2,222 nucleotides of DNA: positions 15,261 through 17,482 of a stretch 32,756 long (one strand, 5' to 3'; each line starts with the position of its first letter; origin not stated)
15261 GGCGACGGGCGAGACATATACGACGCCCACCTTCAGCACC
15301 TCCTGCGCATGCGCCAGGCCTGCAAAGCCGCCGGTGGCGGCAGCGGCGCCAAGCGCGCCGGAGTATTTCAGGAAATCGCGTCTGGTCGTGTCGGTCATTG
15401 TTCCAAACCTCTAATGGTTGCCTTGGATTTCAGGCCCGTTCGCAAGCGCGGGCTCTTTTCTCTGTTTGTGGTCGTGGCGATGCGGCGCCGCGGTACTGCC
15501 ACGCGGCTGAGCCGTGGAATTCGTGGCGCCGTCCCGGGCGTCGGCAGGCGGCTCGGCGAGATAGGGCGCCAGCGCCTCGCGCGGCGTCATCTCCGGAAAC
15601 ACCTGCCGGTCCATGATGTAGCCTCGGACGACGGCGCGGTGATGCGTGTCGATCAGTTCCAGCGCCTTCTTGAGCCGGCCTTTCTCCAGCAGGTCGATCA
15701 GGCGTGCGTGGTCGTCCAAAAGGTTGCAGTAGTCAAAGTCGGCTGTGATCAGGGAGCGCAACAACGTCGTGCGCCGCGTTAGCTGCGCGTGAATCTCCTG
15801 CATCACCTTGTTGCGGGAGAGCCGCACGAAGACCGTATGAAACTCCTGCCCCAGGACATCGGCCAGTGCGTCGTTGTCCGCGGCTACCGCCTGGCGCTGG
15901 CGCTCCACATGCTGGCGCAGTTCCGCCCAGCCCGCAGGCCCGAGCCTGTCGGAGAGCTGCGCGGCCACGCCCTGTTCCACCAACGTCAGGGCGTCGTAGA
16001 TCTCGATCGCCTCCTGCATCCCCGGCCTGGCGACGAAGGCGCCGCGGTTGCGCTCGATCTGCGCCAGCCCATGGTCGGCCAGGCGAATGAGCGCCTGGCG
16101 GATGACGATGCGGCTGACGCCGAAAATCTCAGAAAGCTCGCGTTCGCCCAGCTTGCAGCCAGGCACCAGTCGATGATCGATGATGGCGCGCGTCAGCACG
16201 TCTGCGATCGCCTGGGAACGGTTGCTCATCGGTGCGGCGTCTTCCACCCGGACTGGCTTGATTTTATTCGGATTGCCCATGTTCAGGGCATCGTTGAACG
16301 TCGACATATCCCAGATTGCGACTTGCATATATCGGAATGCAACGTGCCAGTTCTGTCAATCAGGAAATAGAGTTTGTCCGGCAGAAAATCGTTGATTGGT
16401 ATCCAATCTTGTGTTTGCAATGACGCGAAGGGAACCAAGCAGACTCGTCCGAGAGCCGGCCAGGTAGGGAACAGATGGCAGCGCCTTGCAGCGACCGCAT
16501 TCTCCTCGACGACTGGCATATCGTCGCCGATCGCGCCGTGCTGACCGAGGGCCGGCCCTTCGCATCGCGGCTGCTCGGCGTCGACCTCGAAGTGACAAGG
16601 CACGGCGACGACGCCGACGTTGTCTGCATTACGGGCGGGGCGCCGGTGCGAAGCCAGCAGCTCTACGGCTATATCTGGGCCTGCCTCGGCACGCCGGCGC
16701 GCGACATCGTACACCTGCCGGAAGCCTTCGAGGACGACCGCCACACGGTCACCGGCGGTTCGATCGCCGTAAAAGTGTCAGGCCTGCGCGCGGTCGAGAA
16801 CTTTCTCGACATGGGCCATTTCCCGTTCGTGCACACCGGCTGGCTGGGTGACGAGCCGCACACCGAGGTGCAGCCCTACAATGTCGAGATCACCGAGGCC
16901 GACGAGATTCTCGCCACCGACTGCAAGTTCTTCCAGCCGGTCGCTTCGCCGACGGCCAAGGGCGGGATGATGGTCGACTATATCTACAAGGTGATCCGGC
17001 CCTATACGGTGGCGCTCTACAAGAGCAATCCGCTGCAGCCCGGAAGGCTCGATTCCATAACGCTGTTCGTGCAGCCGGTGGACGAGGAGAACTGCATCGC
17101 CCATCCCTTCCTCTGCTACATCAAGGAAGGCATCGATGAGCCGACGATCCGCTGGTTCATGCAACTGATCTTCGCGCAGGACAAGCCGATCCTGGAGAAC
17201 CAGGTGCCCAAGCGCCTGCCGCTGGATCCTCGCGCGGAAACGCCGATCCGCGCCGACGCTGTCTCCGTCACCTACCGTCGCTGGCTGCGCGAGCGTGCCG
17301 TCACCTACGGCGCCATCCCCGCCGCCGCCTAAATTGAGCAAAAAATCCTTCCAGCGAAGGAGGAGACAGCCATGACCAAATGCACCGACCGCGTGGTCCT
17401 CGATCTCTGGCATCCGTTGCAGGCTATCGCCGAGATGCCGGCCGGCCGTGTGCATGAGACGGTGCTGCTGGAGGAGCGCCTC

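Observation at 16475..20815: Split Rieske oxygenase: Rieske-less catalytic subunits, a reductase carrying the Rieske cluster, and a GST-fold partner (NdmCDE-like)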

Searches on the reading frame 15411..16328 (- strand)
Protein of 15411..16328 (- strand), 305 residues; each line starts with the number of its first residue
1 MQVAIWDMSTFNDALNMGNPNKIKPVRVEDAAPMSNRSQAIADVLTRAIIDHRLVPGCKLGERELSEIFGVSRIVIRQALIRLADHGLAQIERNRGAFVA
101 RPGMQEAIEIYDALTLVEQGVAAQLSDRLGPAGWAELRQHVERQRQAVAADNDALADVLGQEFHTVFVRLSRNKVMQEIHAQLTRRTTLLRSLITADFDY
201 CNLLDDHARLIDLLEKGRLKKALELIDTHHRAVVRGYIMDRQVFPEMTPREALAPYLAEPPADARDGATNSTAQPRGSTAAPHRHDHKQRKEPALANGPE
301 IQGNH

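Call 3: search_protein_families(library=pfam, proteins=[window:15411-16328:-], max_evalue=0.01)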
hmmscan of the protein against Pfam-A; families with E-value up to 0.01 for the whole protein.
window:15411-16328:- (305 aa): 2 families
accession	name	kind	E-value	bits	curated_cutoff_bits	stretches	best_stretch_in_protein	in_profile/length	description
PF00392.27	GntR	-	9.1e-17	60.9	27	1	38-99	2-64/64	Bacterial regulatory proteins, gntR family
PF07729.17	FCD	-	1.4e-14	55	24.3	1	109-230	1-123/125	FCD domain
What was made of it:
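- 15411..16328 (-): Divergent GntR/FCD-family regulator (the true start is probably later; relatives are 257-277 aa). Pfam GntR and FCD (call 3).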

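Call 4: search_protein_families(library=ncbifam, proteins=[window:15411-16328:-], max_evalue=0.01)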
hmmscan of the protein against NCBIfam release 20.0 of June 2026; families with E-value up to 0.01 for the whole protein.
window:15411-16328:- (305 aa): 25 families
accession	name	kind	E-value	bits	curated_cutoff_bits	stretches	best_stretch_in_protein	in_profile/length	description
TIGR03338.1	phnR_burk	equivalog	8.8e-24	84.3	271.5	1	41-229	16-205/212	phosphonate utilization associated transcriptional regulator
NF003011.0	PRK03837.1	subfamily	1.1e-13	51.4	260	2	38-109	15-87/241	transcriptional regulator NanR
NF052290.2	MocR_like_YczR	exception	1.5e-08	33.8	487.4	1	35-109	18-93/458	MocR-like transcription factor YczR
TIGR02325.1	C_P_lyase_phnF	equivalog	6.3e-08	32.4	156.8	1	39-109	11-82/238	phosphonate metabolism transcriptional regulator PhnF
TIGR02018.2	his_ut_repres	equivalog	8.1e-08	31.9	220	1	39-108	2-72/226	histidine utilization transcriptional repressor HutC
TIGR03337.1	phnR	equivalog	2.4e-07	30.7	296.75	1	40-103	5-69/231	phosphonate utilization transcriptional regulator PhnR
NF052441.1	TransRegRv0792c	equivalog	1.1e-06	28.1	400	1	38-111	18-92/260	Rv0792c family HTH-type transcriptional regulator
NF007588.0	PRK10225.1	equivalog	4.5e-06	26.1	442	1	39-124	12-98/257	Uxu operon transcriptional regulator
NF007001.0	PRK09464.1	equivalog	4.9e-06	26.4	330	1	38-101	12-76/254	pyruvate dehydrogenase complex transcriptional repressor PdhR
TIGR02404.1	trehalos_R_Bsub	equivalog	7.3e-06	25.8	211.95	1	40-100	4-65/233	trehalose operon repressor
NF007741.0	PRK10421.1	equivalog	9.7e-06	25.1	311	1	38-100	9-72/262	transcriptional regulator LldR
NF003444.0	PRK04984.1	equivalog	9.9e-06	25.2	189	1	45-127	16-99/239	fatty acid metabolism transcriptional regulator FadR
TIGR02812.1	fadR_gamma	equivalog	2e-05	24.4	249.2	1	46-128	16-99/235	fatty acid metabolism transcriptional regulator FadR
NF052282.1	PLP_TF_PdxR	equivalog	6.2e-05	22.2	320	1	39-104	4-70/448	MocR-like pyridoxine biosynthesis transcription factor PdxR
NF007292.0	PRK09764.1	equivalog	7.6e-05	22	281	1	39-100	8-70/240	GntR family transcriptional regulator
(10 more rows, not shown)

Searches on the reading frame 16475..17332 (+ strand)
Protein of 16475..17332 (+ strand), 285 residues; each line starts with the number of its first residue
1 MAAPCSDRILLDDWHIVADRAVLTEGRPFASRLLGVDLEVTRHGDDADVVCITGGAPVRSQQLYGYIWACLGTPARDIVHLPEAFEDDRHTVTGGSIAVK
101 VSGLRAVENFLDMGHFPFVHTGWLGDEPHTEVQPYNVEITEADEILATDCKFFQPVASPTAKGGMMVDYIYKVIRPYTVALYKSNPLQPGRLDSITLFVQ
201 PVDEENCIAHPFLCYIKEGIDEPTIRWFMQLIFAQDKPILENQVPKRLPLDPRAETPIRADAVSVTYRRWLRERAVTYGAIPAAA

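Call 3: search_protein_families(library=pfam, proteins=[window:16475-17332:+], max_evalue=0.01)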
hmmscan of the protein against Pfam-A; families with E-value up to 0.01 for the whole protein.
window:16475-17332:+ (285 aa): 1 family
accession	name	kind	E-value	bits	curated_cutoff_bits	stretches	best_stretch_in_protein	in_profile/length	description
PF19112.6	VanA_C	-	3.7e-19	70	23.5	1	106-274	8-190/193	Vanillate O-demethylase oxygenase C-terminal domain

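Call 4: search_protein_families(library=ncbifam, proteins=[window:16475-17332:+], max_evalue=0.01)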
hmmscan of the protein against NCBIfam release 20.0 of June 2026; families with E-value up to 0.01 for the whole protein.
window:16475-17332:+ (285 aa): 0 families

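Call 6: search_solved_structures(query=window:16475-17332:+, max_evalue=0.01, show_alignments=2)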
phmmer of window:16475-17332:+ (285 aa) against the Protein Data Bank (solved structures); distinct sequences matched with E-value up to 0.01: 5.
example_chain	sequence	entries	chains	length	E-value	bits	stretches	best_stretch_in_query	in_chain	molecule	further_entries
6wn3_A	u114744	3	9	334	8.6e-30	107.4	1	58-280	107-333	SxtT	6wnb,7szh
6wnc_A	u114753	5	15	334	4.4e-28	101.8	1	58-280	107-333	SxtDIOX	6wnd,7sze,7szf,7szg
6ick_A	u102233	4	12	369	2.1e-13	53.7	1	62-274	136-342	Methylxanthine N1-demethylase NdmA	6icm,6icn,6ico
6icp_A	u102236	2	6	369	7.6e-13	51.8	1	62-274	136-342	Methylxanthine N1-demethylase NdmA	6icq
6icl_A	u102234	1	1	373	6.2e-11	45.5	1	64-276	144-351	Methylxanthine N3-demethylase NdmB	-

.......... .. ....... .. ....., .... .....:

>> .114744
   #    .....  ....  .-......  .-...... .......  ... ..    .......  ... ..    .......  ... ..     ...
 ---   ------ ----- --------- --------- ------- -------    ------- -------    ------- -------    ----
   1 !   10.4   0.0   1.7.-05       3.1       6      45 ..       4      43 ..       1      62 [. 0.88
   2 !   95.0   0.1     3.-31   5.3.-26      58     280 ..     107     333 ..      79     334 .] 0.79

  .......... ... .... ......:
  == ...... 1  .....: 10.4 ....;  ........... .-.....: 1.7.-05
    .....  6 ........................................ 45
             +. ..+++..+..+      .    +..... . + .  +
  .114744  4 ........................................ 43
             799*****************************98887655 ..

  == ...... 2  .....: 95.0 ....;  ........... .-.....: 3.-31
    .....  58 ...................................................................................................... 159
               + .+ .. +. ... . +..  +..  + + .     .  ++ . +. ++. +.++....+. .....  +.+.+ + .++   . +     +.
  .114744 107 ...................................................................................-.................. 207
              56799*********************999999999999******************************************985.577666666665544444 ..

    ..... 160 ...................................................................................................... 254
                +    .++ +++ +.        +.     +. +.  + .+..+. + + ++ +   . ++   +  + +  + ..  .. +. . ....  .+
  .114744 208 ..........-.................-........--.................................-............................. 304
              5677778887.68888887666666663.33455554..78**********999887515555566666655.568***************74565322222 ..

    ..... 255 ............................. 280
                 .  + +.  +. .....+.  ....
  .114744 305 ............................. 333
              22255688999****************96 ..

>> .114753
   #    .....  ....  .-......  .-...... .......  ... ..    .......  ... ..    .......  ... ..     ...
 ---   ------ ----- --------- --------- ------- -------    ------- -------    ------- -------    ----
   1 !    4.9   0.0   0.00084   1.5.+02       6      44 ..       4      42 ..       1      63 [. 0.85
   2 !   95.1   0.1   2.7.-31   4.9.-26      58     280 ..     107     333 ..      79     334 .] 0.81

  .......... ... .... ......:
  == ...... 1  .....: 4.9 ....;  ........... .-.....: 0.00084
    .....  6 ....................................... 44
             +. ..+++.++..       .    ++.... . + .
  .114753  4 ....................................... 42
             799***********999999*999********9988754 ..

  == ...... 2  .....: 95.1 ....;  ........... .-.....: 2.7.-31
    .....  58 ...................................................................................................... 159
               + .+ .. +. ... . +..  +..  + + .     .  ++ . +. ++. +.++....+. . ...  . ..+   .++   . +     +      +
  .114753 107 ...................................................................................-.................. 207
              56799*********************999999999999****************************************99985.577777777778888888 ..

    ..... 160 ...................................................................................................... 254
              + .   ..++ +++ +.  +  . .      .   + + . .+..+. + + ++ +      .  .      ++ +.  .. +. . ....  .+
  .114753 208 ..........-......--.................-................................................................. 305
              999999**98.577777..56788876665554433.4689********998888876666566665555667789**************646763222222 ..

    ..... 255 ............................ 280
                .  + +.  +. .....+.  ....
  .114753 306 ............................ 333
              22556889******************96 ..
